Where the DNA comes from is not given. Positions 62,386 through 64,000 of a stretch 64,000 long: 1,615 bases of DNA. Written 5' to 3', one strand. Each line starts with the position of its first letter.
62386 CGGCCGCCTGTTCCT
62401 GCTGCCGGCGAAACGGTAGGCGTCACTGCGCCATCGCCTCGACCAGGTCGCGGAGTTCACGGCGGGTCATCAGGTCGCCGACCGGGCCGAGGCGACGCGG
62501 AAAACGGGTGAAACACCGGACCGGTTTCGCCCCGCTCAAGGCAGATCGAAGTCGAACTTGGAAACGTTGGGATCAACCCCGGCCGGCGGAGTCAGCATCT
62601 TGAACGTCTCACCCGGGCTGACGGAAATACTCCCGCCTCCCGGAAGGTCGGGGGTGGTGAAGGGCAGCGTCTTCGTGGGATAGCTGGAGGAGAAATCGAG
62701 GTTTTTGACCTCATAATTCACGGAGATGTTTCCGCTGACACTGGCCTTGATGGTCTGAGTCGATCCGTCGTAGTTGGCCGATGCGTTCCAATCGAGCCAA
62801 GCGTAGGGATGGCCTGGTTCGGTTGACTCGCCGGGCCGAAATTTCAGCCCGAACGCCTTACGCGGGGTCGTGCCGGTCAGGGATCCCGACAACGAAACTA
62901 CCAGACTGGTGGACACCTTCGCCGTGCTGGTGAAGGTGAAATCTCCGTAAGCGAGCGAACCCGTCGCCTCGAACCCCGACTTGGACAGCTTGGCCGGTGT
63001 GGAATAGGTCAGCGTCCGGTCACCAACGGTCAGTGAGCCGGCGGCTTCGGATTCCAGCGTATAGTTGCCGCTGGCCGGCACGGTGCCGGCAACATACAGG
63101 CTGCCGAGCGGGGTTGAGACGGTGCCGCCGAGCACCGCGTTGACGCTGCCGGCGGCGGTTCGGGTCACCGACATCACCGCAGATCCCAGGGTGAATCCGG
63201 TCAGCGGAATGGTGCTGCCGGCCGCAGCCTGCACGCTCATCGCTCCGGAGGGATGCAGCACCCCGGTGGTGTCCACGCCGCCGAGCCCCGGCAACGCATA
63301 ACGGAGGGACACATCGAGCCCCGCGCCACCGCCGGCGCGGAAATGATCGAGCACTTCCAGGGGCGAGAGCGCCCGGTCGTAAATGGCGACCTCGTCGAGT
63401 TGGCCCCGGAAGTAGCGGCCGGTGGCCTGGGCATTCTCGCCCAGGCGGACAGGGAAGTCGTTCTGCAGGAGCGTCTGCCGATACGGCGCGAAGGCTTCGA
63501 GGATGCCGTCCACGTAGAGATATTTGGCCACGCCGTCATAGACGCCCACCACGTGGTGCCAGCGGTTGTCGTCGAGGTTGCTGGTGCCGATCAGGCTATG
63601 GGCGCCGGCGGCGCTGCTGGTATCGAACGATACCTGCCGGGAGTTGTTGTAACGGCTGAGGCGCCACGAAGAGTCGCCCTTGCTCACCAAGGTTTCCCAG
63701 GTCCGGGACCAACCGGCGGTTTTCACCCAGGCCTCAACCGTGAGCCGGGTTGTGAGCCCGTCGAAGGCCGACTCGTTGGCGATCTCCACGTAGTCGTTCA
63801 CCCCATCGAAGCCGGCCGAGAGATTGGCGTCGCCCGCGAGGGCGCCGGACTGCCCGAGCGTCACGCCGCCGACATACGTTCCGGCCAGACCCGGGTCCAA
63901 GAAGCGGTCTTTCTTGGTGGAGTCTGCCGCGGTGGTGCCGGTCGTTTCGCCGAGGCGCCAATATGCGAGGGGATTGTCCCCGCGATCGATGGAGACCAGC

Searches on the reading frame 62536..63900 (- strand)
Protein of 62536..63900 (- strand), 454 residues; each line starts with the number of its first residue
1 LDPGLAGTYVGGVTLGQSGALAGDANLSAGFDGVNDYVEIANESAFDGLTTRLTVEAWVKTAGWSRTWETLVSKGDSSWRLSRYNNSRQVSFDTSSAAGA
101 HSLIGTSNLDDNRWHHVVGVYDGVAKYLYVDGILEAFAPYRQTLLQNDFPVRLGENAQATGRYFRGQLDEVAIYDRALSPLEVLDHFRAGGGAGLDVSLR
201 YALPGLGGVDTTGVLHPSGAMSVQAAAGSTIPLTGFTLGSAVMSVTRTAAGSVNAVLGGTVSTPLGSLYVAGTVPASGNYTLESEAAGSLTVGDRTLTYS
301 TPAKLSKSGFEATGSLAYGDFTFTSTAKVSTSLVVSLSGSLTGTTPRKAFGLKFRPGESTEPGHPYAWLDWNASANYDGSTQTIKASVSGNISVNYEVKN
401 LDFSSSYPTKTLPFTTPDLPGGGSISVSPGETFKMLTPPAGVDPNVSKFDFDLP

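Call 9: search_protein_families(library=pfam, proteins=[window:62536-63900:-], max_evalue=0.01)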
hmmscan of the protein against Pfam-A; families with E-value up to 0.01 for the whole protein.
window:62536-63900:- (454 aa): 3 families
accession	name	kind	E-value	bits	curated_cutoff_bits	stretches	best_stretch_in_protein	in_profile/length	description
PF13385.13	Laminin_G_3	-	1.6e-30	106.7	27.6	1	32-183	1-150/151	Concanavalin A-like lectin/glucanases superfamily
PF02210.31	Laminin_G_2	-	0.0003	21.7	22.9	1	84-173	26-123/126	Laminin G domain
PF00054.30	Laminin_G_1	-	0.0095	16.6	24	0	89-134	32-75/131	Laminin G domain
